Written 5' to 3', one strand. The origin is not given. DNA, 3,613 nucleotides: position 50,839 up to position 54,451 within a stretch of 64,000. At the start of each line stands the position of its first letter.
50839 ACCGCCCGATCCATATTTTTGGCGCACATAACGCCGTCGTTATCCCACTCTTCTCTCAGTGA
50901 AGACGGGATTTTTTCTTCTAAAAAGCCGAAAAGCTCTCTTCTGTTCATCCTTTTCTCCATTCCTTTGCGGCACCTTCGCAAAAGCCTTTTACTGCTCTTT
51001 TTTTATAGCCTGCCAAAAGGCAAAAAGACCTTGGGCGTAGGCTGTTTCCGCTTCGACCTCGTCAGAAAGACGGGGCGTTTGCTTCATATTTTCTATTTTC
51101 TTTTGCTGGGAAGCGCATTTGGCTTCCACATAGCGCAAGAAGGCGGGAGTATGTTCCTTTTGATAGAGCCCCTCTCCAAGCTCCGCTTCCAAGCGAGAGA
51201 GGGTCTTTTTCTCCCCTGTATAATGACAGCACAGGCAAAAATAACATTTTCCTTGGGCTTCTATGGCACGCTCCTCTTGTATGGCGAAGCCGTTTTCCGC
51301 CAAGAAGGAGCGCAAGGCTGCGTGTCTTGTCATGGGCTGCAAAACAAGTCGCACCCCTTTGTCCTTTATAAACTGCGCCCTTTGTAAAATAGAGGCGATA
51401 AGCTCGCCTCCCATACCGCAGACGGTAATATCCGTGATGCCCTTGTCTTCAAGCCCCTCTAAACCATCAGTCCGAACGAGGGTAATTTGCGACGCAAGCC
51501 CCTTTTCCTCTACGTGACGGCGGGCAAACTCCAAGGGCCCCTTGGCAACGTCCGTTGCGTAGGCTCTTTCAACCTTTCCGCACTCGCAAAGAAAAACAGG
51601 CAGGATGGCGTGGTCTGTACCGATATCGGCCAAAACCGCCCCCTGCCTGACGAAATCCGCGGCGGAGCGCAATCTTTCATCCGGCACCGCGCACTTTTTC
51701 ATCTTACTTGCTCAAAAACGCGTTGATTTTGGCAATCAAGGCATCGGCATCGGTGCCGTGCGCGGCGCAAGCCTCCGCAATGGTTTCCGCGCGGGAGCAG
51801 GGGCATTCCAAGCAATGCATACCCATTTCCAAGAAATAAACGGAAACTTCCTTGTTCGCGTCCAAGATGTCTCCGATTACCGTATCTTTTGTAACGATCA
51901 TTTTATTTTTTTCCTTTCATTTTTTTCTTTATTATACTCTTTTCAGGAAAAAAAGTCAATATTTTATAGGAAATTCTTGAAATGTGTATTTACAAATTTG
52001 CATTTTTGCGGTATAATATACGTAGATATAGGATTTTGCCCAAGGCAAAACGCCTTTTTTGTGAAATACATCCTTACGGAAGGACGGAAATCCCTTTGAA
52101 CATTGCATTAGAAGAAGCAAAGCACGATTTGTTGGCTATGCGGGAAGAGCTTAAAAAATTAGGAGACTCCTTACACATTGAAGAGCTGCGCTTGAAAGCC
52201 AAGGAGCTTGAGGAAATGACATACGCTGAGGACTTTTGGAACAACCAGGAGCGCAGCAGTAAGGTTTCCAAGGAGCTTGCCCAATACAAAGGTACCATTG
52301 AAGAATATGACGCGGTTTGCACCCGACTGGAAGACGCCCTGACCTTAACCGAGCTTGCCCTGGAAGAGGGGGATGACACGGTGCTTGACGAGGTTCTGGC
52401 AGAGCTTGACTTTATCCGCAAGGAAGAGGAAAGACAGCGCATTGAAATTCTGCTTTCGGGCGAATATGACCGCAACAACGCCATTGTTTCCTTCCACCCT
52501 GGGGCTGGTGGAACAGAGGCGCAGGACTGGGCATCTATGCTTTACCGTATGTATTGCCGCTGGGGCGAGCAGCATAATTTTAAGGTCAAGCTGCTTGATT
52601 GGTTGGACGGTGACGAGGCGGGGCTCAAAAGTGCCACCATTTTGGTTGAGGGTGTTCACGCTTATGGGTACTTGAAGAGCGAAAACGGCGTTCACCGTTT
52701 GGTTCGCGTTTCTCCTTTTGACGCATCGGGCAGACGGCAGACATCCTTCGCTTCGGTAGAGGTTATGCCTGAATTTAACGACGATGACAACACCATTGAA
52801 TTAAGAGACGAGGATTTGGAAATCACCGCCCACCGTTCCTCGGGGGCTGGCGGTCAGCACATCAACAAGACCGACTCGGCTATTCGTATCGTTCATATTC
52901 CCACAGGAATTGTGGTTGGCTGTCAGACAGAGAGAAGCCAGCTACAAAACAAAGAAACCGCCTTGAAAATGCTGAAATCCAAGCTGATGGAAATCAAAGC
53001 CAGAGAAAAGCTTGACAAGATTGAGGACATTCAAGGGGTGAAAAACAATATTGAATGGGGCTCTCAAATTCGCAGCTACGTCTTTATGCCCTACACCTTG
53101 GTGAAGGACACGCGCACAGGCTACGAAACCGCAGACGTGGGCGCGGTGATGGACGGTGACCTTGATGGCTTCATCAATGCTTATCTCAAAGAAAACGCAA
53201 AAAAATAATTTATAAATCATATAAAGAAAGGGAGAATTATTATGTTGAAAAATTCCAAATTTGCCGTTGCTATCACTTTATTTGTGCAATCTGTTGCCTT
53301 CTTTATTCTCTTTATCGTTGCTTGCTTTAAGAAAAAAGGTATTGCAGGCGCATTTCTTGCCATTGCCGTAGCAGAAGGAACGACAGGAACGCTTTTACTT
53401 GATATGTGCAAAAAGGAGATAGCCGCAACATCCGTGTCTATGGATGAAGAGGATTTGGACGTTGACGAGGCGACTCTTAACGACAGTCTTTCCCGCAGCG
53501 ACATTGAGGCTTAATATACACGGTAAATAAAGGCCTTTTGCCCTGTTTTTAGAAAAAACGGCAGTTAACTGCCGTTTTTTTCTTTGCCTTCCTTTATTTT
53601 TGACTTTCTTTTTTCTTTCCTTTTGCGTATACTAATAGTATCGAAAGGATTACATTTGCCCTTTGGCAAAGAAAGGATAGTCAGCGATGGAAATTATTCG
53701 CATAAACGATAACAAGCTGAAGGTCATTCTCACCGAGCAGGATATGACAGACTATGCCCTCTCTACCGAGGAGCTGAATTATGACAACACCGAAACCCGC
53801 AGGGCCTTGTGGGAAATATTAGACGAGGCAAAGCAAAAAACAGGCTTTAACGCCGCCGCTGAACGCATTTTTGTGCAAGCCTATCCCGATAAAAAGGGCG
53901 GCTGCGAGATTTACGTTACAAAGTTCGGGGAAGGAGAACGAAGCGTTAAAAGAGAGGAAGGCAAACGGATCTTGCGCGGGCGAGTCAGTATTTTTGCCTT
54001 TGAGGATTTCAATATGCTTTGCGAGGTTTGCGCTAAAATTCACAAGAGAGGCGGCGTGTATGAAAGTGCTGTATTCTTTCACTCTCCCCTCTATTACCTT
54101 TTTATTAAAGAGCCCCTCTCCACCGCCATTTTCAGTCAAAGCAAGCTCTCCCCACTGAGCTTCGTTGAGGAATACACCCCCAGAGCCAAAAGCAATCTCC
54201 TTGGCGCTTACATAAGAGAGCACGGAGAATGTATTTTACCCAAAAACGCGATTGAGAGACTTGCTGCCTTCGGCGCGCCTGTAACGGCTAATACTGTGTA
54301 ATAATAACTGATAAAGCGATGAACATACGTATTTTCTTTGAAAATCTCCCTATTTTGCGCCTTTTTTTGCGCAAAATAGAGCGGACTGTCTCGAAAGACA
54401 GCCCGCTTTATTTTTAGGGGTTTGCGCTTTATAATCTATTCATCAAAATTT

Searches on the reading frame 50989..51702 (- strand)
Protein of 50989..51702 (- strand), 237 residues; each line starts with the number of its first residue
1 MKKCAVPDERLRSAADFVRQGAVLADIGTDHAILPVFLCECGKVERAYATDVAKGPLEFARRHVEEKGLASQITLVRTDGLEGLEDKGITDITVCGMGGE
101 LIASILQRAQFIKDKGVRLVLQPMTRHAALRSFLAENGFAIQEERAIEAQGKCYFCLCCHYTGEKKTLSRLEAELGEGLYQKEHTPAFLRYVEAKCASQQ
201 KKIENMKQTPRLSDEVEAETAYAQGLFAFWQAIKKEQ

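Call 10: search_protein_families(library=pfam, proteins=[window:50989-51702:-], max_evalue=0.001)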
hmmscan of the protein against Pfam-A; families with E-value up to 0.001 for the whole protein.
window:50989-51702:- (237 aa): 2 families
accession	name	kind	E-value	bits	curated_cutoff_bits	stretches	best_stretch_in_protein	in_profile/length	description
PF12847.13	Methyltransf_18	-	1.1e-47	162.3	27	1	9-156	3-150/151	Methyltransferase domain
PF04816.18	TrmK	-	5.3e-43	147.4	27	1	24-208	1-186/205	tRNA (adenine(22)-N(1))-methyltransferase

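Call 83: search_protein_families(library=padloc, alignment_id=A3, max_evalue=0.000001)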
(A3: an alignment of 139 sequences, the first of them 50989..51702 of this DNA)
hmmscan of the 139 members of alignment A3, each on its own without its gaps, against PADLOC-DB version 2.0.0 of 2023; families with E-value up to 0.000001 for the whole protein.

A. member 1, window:50989-51702:- (237 aa): 0 families

B. families by the number of members that match (of 139 scanned): 38 families (the first 25 are shown)
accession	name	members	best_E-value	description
PDLC04140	mad8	3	3.4e-41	mads_8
PDLC04135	mad3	1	6.3e-104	mads_3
PDLC02865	DpdF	1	1.3e-84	DpdF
PDLC02806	SspH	1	8.1e-57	SspH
PDLC00667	Effector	1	1.3e-56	2TM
PDLC02804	SspH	1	6.1e-51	SspH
PDLC03809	RTasNUDIX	1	5.3e-38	DRT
PDLC00693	Effector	1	7.6e-34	2TM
PDLC00675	Effector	1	1.2e-33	2TM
PDLC00699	Effector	1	3.2e-20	2TM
PDLC02707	PbeA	1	5.4e-16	PbeA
PDLC03954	RmrA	1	3.2e-12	-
PDLC00426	ThsB1|ThsB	1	4.8e-12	TIR-like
PDLC03878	NsnB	1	6.6e-12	-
PDLC00436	ThsB1|ThsB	1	4e-11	TIR-like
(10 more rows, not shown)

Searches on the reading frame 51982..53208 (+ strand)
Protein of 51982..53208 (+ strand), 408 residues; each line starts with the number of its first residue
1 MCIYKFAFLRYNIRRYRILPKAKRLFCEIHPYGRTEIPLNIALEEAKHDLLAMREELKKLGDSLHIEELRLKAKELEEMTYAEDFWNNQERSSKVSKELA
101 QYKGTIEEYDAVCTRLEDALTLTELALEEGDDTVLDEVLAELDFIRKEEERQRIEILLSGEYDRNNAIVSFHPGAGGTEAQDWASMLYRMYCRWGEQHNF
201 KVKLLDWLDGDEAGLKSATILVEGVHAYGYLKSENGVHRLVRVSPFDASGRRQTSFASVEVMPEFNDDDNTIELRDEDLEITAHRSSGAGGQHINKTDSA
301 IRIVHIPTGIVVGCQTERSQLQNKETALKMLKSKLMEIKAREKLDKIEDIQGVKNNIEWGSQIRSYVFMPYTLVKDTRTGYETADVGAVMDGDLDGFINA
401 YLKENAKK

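Call 10: search_protein_families(library=pfam, proteins=[window:51982-53208:+], max_evalue=0.001)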
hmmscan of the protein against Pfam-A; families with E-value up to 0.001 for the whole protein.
window:51982-53208:+ (408 aa): 2 families
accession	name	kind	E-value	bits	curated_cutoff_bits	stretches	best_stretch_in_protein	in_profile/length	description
PF03462.23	PCRF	-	2.4e-54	184.6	24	1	72-259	4-194/194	PCRF domain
PF00472.26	RF-1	-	2.1e-39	134.5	35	1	269-378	2-116/116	RF-1 domain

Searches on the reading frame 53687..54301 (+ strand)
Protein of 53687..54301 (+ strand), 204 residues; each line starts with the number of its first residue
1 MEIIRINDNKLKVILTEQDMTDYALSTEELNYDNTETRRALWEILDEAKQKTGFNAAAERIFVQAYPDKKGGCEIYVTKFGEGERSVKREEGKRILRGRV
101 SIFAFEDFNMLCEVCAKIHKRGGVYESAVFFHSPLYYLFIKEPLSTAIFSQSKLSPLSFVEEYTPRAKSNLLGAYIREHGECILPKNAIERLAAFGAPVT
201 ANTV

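Call 10: search_protein_families(library=pfam, proteins=[window:53687-54301:+], max_evalue=0.001)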
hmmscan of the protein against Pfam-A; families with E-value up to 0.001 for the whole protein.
window:53687-54301:+ (204 aa): 1 family
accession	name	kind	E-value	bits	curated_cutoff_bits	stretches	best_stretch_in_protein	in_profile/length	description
PF05389.17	MecA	-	2e-29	103.2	22.5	2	1-82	1-82/221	Negative regulator of genetic competence (MecA)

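Call 64: search_protein_families(library=padloc, proteins=[window:53687-54301:+], max_evalue=0.01)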
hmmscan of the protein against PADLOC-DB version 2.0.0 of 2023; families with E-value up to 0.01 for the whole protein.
window:53687-54301:+ (204 aa): 0 families
